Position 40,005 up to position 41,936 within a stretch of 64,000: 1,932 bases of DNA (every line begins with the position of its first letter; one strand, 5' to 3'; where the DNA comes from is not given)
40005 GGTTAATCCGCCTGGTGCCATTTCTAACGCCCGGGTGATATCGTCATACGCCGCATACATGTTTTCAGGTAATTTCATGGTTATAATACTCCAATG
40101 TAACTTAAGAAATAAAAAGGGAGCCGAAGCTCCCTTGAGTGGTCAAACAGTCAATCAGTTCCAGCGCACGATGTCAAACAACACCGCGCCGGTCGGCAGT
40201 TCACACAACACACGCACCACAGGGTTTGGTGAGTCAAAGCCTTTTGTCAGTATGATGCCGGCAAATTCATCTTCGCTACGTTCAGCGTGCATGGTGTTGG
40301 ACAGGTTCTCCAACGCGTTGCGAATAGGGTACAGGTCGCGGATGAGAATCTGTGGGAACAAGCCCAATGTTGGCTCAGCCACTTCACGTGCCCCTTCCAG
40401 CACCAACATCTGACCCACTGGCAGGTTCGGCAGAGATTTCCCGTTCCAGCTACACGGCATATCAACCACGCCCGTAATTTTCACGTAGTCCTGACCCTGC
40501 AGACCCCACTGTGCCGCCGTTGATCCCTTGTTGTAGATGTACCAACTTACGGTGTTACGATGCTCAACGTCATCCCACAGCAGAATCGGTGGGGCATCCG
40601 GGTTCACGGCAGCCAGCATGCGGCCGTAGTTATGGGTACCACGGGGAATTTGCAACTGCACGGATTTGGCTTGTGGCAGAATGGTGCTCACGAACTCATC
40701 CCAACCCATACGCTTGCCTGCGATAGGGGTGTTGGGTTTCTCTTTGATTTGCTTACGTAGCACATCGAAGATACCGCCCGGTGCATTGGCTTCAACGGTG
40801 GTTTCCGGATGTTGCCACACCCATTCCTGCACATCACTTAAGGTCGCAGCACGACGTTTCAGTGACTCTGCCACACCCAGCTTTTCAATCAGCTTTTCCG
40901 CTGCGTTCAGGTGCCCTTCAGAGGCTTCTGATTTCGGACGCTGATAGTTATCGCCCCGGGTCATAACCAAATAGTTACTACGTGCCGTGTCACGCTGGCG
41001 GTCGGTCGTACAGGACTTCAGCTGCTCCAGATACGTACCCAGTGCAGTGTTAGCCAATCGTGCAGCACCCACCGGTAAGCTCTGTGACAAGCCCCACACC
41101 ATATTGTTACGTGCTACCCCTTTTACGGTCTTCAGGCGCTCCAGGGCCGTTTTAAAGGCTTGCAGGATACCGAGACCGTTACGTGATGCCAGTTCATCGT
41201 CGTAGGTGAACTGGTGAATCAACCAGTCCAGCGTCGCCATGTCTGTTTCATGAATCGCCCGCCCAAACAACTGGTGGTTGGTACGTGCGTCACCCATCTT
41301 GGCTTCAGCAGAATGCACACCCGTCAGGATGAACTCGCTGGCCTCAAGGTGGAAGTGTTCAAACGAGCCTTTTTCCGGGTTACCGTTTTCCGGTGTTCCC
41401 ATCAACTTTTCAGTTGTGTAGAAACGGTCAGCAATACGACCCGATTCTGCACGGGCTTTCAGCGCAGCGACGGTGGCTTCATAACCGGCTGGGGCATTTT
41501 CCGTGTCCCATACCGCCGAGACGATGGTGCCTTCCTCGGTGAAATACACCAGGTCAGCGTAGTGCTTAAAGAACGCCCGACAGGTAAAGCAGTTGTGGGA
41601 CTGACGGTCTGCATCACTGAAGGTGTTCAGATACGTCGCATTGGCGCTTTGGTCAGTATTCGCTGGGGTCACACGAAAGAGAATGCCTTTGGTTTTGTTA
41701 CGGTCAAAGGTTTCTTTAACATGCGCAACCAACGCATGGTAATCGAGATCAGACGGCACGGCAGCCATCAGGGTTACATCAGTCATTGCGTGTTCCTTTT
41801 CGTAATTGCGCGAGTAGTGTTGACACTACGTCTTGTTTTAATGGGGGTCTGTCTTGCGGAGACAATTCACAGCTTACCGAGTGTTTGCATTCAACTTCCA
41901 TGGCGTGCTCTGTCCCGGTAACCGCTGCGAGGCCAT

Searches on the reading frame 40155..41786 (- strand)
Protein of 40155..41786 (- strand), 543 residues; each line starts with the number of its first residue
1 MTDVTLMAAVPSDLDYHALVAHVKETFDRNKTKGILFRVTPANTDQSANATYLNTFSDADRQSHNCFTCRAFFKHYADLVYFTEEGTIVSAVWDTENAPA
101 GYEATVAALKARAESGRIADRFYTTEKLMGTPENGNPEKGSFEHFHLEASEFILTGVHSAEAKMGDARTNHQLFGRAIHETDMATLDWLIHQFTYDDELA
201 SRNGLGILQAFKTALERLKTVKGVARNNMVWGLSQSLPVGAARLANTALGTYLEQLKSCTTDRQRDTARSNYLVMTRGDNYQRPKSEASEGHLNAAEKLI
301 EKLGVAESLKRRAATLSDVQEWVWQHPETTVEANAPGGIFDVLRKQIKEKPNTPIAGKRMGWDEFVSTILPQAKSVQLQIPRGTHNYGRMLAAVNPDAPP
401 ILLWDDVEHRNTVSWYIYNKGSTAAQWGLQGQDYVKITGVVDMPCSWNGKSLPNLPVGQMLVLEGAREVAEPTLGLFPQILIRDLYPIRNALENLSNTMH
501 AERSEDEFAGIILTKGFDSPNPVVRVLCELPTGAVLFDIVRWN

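Call 16: search_protein_families(library=phrogs, proteins=[window:40155-41786:-], max_evalue=0.001)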
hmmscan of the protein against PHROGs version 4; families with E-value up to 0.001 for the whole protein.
window:40155-41786:- (543 aa): 3 families
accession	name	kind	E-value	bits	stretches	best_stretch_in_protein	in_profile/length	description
phrog_1735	-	unknown function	1.1e-86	293.2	2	15-420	3-407/673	-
phrog_23228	-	unknown function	3.8e-12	46.7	1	244-415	38-200/472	-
phrog_25920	-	unknown function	0.00013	23.3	1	60-174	51-167/173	-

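Call 88: search_dna_similar(query=window:40155-41786:-, collection=phages, mode=protein, max_rows=12)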
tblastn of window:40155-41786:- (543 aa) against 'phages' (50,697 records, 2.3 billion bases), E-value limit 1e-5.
Records with a match: 534; places in all: 534; records where one place covers at least 80% of the query: 93.
Best place of each record, by identity: <60% 534.
By first word of the organism name: Salmonella 160; Klebsiella 83; Bacillus 32; Escherichia 30; Serratia 29; Caulobacter 28; Xanthomonas 24; Pseudomonas 22; Vibrio 19; Stenotrophomonas 13; and 31 more.
By host as written in the record: - 56; Klebsiella pneumoniae 42; Salmonella enterica 27; Salmonella enterica subsp. enterica serovar Enteritidis PT1 21; Bacillus cereus 15; Salmonella enterica subsp. enterica serovar Typhimurium 14; Escherichia coli O157:H7 11; Salmonella sp. 10; and 164 more.
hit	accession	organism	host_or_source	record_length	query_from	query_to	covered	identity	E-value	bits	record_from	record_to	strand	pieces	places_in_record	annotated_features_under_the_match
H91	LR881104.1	Klebsiella phage vB_KvM-Eowyn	-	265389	14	542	97%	31.4%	6e-53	200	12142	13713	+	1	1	hypothetical protein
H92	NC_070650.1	Klebsiella phage vB_KvM-Eowyn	-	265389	14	542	97%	31.4%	6e-53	200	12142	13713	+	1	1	hypothetical protein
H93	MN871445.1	Serratia phage KpHz_2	Klebsiella pneumoniae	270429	14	542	97%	31.1%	2e-57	213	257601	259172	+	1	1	record has no annotation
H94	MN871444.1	Serratia phage KpGz_1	Klebsiella pneumoniae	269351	14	542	97%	29.4%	5e-50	191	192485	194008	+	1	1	record has no annotation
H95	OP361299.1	Pseudomonas phage phiH2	Pseudomonas sp. PA14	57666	18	543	97%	29.3%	3e-50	192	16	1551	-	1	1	hypothetical protein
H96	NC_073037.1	Pseudomonas phage phiH2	Pseudomonas sp. PA14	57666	18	543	97%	29.3%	3e-50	192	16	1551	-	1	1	hypothetical protein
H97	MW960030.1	Rhizobium phage RHph_X66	R. phaseoli sv. phaseoli INC 2-5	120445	52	543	91%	31.3%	6e-55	206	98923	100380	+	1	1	hypothetical protein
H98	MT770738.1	Rhizobium phage B1VFA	Rhizobium leguminosarum VF39SM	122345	12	543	98%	28.9%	5e-54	203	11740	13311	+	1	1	hypothetical protein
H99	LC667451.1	Burkholderia phage FLC9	Burkholderia glumae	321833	15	542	97%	28.9%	6e-52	197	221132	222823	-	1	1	hypothetical protein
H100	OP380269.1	Pseudomonas phage phiH1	Pseudomonas aeruginosa PA14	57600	30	543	95%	29.6%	1e-50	193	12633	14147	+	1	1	hypothetical protein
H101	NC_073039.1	Pseudomonas phage phiH1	Pseudomonas aeruginosa PA14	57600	30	543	95%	29.6%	1e-50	193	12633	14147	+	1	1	hypothetical protein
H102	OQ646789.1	Pseudomonas phage PA_LZ02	Pseudomonas aeruginosa PAO1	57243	30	543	95%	29.6%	2e-47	183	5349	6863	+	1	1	hypothetical protein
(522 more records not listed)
